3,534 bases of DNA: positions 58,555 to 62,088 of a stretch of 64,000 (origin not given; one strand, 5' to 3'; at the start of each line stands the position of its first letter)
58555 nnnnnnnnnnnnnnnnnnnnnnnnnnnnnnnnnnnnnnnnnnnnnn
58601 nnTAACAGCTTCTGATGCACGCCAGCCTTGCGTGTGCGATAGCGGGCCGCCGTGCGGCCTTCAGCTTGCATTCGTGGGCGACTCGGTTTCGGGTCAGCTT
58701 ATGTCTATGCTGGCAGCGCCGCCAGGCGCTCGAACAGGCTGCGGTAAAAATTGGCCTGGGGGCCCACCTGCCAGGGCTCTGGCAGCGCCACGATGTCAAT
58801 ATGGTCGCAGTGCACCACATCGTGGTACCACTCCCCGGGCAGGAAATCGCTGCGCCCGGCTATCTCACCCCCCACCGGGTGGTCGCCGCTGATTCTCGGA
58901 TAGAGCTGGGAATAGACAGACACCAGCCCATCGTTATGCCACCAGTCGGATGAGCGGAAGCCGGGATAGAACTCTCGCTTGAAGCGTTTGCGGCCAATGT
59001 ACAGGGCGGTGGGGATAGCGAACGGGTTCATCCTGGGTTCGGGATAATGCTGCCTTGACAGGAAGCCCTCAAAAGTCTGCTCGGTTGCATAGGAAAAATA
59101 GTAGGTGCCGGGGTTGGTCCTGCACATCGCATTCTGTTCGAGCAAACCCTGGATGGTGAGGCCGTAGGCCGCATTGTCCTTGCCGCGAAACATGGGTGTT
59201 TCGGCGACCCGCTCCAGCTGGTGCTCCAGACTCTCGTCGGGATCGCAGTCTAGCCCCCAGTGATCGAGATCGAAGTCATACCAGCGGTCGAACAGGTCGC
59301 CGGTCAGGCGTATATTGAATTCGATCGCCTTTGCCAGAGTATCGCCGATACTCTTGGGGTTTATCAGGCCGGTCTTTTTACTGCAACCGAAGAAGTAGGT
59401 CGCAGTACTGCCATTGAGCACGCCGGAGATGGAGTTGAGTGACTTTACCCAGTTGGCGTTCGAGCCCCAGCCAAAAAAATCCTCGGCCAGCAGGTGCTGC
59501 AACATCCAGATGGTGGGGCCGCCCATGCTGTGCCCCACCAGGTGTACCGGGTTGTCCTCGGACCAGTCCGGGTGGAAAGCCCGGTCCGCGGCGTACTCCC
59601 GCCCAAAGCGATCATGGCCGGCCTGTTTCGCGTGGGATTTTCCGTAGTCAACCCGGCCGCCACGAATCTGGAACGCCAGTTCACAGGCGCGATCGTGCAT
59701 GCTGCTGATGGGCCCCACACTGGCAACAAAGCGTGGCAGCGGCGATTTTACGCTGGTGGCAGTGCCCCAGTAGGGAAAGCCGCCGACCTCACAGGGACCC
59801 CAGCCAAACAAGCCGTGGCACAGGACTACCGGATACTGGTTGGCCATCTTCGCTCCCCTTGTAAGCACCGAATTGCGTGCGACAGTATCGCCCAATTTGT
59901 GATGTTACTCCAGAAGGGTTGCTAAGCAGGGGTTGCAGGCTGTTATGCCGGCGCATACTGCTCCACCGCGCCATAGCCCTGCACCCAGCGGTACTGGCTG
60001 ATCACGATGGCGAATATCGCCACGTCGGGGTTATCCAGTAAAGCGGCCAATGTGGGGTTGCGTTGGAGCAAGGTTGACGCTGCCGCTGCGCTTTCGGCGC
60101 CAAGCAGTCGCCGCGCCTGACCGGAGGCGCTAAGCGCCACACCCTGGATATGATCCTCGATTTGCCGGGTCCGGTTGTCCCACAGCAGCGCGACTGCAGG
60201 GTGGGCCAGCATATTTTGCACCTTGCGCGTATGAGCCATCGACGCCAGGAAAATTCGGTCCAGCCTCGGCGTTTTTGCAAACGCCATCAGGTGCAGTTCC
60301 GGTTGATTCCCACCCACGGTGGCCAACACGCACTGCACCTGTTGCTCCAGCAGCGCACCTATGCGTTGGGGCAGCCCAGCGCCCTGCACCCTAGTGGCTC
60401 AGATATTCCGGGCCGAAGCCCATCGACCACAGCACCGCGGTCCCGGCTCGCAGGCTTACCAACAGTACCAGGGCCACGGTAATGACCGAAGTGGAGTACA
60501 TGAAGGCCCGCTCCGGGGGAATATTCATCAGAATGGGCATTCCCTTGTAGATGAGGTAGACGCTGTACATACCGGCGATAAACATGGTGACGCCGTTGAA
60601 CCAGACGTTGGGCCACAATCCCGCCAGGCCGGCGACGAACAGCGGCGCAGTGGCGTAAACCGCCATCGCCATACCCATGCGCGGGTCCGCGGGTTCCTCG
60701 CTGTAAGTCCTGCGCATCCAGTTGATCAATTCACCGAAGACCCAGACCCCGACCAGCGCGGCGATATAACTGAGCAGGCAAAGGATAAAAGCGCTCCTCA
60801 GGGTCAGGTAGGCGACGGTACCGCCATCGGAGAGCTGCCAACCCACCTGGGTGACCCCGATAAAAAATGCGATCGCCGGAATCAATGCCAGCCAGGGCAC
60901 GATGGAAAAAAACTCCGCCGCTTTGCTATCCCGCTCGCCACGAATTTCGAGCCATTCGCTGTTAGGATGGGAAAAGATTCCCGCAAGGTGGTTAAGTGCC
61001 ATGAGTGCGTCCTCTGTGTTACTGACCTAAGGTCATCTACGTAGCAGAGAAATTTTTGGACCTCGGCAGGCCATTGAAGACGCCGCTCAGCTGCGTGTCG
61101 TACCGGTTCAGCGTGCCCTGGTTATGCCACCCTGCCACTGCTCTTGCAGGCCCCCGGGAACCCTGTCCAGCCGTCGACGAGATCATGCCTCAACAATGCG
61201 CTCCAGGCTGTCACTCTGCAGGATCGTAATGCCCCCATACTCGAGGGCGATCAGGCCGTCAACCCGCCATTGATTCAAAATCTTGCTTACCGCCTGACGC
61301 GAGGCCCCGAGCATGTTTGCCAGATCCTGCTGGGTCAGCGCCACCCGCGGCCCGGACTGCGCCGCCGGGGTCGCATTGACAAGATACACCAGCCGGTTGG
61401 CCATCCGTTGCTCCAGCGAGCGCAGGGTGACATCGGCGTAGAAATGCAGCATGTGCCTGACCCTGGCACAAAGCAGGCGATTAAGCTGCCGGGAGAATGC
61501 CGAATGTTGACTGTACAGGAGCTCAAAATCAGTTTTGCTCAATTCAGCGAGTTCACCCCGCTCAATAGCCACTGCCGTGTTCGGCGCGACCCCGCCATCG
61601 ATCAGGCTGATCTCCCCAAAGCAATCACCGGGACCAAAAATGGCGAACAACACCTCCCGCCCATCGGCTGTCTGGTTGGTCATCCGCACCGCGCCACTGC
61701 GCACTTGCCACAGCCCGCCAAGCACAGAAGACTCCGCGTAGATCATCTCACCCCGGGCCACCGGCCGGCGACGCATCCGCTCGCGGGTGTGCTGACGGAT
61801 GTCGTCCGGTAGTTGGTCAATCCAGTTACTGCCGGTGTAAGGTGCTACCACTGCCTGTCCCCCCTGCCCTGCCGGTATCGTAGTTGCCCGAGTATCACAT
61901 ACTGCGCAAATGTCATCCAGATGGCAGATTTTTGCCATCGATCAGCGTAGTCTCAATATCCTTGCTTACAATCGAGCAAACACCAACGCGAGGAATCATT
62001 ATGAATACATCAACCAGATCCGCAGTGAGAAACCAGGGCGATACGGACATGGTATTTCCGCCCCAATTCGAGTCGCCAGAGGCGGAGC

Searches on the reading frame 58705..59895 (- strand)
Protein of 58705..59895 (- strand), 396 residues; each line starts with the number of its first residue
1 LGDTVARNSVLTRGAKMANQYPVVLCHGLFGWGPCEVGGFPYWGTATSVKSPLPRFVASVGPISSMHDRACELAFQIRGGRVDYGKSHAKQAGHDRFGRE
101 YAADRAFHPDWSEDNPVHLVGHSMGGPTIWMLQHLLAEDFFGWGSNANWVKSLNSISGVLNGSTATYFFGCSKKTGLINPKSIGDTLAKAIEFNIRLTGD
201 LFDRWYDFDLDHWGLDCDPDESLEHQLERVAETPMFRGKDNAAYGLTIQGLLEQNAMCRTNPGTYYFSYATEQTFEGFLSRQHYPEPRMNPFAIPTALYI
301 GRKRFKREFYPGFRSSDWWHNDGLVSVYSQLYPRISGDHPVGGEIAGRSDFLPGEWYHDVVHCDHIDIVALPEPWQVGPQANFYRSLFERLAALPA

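Call 43: search_protein_families(library=pfam, proteins=[window:58705-59895:-], max_evalue=0.00001)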
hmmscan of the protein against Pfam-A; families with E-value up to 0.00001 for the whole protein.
window:58705-59895:- (396 aa): 1 family
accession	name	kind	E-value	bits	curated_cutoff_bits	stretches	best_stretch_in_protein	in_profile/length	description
PF24708.1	Lip_C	-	1.6e-39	136.2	27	1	19-334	1-313/380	Lipase-like, C-terminal domain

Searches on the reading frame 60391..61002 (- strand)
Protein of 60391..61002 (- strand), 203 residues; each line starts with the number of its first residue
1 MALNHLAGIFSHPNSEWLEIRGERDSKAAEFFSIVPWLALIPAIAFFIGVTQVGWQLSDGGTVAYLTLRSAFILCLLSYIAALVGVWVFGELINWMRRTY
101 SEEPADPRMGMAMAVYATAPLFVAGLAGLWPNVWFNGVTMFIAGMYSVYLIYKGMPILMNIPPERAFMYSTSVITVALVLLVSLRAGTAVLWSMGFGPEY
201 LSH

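Call 43: search_protein_families(library=pfam, proteins=[window:60391-61002:-], max_evalue=0.00001)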
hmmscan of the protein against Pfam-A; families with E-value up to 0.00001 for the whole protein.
window:60391-61002:- (203 aa): 1 family
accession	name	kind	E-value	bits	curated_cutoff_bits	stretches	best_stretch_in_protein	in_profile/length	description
PF04893.22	Yip1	-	1.3e-28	100.4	28.6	1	8-184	2-173/173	Yip1 domain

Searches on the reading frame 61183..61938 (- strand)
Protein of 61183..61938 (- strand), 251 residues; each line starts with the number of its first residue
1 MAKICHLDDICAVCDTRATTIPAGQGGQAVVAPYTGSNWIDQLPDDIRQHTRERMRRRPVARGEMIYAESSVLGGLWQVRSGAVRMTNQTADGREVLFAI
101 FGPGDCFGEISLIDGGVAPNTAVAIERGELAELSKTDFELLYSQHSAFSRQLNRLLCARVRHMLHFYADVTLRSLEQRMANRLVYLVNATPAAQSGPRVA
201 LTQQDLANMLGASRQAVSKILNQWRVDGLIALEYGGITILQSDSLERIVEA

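Call 43: search_protein_families(library=pfam, proteins=[window:61183-61938:-], max_evalue=0.00001)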
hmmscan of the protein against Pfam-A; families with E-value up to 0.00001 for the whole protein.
window:61183-61938:- (251 aa): 3 families
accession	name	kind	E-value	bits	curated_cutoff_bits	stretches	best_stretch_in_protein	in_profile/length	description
PF00027.35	cNMP_binding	-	9.2e-20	70.9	27.5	1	58-145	2-89/89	Cyclic nucleotide-binding domain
PF13545.12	HTH_Crp_2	-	1e-16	61.1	27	1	177-248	1-70/70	Crp-like helix-turn-helix domain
PF12802.13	MarR_2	-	2.9e-06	27.8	27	0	196-232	18-52/61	MarR family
